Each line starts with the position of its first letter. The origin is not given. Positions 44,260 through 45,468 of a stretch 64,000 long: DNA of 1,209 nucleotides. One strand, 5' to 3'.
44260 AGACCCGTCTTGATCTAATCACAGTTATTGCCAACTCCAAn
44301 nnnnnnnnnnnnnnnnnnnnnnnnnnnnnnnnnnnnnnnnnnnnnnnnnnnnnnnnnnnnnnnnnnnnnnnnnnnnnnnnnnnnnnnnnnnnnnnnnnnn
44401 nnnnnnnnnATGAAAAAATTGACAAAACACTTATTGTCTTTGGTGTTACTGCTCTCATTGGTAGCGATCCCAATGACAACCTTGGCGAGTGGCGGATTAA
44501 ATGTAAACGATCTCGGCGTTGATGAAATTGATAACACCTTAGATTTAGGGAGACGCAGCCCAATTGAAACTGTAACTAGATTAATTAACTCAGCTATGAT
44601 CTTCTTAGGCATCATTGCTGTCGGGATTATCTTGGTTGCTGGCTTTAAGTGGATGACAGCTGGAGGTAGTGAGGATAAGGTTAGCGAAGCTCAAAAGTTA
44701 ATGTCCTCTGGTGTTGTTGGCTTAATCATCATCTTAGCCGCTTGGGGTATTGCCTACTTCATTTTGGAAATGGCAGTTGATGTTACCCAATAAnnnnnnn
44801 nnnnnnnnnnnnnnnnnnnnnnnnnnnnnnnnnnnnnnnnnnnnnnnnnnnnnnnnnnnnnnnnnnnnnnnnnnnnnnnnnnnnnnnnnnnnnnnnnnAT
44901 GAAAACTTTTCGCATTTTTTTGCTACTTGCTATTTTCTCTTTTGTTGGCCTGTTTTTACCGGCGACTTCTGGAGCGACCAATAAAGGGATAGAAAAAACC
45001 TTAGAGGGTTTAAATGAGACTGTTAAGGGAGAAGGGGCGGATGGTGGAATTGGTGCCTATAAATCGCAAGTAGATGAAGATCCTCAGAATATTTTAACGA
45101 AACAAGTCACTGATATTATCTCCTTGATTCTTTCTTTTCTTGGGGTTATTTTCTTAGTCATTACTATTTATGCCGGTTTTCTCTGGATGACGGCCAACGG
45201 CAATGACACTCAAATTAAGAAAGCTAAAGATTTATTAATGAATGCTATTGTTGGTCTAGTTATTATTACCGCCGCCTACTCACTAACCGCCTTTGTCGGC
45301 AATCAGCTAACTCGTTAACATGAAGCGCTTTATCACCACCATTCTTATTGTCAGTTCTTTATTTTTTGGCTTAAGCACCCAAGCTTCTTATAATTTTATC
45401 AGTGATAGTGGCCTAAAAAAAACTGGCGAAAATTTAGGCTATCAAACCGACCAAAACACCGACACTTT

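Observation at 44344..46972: A tandem array of six diverged T4SS-pilin-like paralogs under a promoter with a palindromic operator, plus a seventh copy 2 kb upstream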

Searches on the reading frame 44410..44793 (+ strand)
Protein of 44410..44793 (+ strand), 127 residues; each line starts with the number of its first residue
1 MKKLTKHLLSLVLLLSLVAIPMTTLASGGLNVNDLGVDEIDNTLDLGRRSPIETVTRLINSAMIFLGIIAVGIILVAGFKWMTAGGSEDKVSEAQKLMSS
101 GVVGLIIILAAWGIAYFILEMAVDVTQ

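Call 3: search_protein_families(library=pfam, proteins=[window:44410-44793:+], max_evalue=1)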
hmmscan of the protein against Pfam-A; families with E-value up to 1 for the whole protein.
window:44410-44793:+ (127 aa): 3 families
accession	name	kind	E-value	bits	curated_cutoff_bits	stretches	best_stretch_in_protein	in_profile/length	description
PF18895.5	T4SS_pilin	-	1.6e-09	38.2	26.6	1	52-118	5-71/71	Type IV secretion system pilin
PF04956.18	TrbC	-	0.076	13.7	27.9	1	3-115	7-95/98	TrbC/VIRB2 pilin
PF19607.4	DUF6112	-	0.66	10.3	25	1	49-117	10-78/88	Family of unknown function (DUF6112)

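Call 56: find_related_loci(query=A4, collection=metagenome_contigs, flank=4000)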
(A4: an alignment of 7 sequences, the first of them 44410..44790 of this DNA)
Query A4 (127 aa) in metagenome_contigs; peptide patterns used: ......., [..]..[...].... (x = any residue, [..] = any of these).
600 stretches matched a pattern (row limit reached: there are more); 265 encode a relative of the query (tblastn E <= 1e-3); the best 80 are kept; 80 distinct loci.
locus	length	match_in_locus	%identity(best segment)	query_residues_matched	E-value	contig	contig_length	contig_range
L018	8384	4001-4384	83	1-127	2e-59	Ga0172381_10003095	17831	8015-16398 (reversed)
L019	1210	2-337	86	17-127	9e-60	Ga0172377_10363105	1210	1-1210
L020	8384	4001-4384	82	1-127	3e-56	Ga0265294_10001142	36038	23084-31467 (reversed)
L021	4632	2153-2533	65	1-127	2e-51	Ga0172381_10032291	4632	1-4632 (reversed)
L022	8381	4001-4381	64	1-127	2e-50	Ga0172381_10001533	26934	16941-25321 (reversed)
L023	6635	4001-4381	61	1-127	3e-49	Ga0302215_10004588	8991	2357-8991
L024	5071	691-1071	62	1-127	7e-49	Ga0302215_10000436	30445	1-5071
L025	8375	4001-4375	56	1-126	2e-43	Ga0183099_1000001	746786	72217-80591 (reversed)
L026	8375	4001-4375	56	1-126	2e-43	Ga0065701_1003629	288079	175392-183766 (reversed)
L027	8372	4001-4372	57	1-126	4e-42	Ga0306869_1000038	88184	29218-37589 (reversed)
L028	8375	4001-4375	59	1-126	1e-39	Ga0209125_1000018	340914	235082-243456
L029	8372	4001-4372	55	2-126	1e-37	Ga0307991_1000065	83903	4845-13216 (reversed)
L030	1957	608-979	57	2-127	7e-38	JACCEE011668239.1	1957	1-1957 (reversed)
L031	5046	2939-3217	61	34-126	9e-38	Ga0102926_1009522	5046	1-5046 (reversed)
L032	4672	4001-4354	53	2-120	7e-36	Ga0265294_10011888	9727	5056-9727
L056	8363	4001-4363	45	1-126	3e-29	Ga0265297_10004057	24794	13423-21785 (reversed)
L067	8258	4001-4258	52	34-119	9e-27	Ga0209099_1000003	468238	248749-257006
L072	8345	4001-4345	39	3-119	2e-26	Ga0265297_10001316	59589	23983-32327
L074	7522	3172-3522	44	5-121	1e-25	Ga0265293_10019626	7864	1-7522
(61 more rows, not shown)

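Call 79: search_protein_families(library=ncbifam, proteins=[window:44410-44793:+], max_evalue=0.01)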
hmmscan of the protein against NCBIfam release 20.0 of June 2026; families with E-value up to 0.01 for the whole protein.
window:44410-44793:+ (127 aa): 1 family
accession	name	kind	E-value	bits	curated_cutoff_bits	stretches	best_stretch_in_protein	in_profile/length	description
NF045849.1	ICE_MMCAP2_0565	equivalog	1.3e-07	31.2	40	1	55-121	13-79/80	Mbov_0395 family pilin-like conjugal transfer protein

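Call 80: list_cluster_members(proteins=[window:44410-44790:+, window:45320-45733:+, window:41902-42297:+])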
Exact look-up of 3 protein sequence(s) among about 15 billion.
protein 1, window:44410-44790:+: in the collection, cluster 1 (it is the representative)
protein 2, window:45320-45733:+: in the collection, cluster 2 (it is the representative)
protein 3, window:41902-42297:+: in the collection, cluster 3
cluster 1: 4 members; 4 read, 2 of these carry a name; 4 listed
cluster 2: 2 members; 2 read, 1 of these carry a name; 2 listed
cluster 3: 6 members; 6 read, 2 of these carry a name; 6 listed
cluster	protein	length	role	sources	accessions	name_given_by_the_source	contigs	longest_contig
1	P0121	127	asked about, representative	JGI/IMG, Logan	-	hypothetical protein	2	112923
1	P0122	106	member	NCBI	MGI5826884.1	MAG: pilin [Patescibacteria group bacterium]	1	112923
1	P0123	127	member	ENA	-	-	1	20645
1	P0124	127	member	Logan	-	-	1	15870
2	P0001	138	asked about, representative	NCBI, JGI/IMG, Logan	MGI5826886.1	MAG: pilin [Patescibacteria group bacterium] | uncharacterized membrane protein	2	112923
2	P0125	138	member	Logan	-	-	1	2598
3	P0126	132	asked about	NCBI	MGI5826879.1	MAG: hypothetical protein ACOX6C_00305 [Patescibacteria group bacterium]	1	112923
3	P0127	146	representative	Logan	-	-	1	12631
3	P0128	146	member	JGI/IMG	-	hypothetical protein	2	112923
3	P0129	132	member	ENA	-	-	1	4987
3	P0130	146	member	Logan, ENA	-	-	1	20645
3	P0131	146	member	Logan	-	-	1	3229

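Call 83: search_protein_families(library=pfam, proteins=[L056:3989-6676:+, L072:3992-7297:+, L067:3899-6595:+, L074:3157-5766:+], max_evalue=0.001)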
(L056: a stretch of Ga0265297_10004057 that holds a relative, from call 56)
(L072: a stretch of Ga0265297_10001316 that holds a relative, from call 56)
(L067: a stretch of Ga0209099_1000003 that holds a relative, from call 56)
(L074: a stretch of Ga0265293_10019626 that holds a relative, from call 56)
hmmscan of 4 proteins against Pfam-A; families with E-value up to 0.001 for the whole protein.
L056:3989-6676:+ (896 aa): 2 families
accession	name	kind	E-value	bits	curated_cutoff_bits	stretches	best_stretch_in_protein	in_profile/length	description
PF18895.5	T4SS_pilin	-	8.1e-11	42.3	26.6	1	48-117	3-71/71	Type IV secretion system pilin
PF13205.12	Big_5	-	6.7e-07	30.4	23.6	1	151-267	6-93/105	Bacterial Ig-like domain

L072:3992-7297:+ (1102 aa): 4 families
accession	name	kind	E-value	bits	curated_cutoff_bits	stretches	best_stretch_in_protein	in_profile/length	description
PF09603.15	Fib_succ_major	-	4.6e-30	105.7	33.9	1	697-873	1-187/187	Fibrobacter succinogenes major domain (Fib_succ_major)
PF18895.5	T4SS_pilin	-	3.5e-12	46.6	26.6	1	52-117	7-71/71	Type IV secretion system pilin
PF13205.12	Big_5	-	9.3e-07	30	23.6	0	151-186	6-41/105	Bacterial Ig-like domain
PF07603.17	Lcl_C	-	0.00034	21.3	34.9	0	739-872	15-116/117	Lcl C-terminal domain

L067:3899-6595:+ (899 aa): 2 families
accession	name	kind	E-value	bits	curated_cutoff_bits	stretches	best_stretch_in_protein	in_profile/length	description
PF18895.5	T4SS_pilin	-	4.6e-11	43.1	26.6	1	54-119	7-71/71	Type IV secretion system pilin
PF13205.12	Big_5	-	0.0003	21.9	23.6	1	154-281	7-103/105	Bacterial Ig-like domain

L074:3157-5766:+ (870 aa): 2 families
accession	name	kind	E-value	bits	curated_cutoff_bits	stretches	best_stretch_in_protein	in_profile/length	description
PF13205.12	Big_5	-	2.8e-13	50.9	23.6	2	151-252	6-94/105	Bacterial Ig-like domain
PF18895.5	T4SS_pilin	-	7.3e-10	39.2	26.6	1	54-119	7-71/71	Type IV secretion system pilin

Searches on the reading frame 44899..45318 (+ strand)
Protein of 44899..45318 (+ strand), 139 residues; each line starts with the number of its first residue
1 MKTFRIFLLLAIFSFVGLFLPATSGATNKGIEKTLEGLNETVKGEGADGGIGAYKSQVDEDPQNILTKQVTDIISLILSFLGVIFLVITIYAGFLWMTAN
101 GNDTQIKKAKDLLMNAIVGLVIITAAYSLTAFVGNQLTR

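Call 3: search_protein_families(library=pfam, proteins=[window:44899-45318:+], max_evalue=1)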
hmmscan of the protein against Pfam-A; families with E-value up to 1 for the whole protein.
window:44899-45318:+ (139 aa): 5 families
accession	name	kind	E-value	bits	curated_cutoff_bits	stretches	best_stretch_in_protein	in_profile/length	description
PF18895.5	T4SS_pilin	-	1.4e-08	35.1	26.6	1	66-132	8-70/71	Type IV secretion system pilin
PF04956.18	TrbC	-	7.1e-05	23.4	27.9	1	67-130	38-95/98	TrbC/VIRB2 pilin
PF09716.15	ETRAMP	-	0.033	14.6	29.1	1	1-81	1-63/81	Malarial early transcribed membrane protein (ETRAMP)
PF10810.13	DUF2545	-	0.28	11.8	27.8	1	67-123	19-72/80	Protein of unknown function (DUF2545)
PF00335.26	Tetraspanin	-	0.83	9.7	32.1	0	70-134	4-64/225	Tetraspanin family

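Call 79: search_protein_families(library=ncbifam, proteins=[window:44899-45318:+], max_evalue=0.01)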
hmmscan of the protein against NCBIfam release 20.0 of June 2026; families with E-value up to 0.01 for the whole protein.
window:44899-45318:+ (139 aa): 2 families
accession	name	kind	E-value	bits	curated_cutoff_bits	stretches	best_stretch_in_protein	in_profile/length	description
NF045849.1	ICE_MMCAP2_0565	equivalog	1.5e-08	34.2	40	1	64-133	7-76/80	Mbov_0395 family pilin-like conjugal transfer protein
TIGR03340.1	phn_DUF6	hypoth_equivalog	0.0046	16.7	288.15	1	66-132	166-230/281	phosphonate utilization associated putative membrane protein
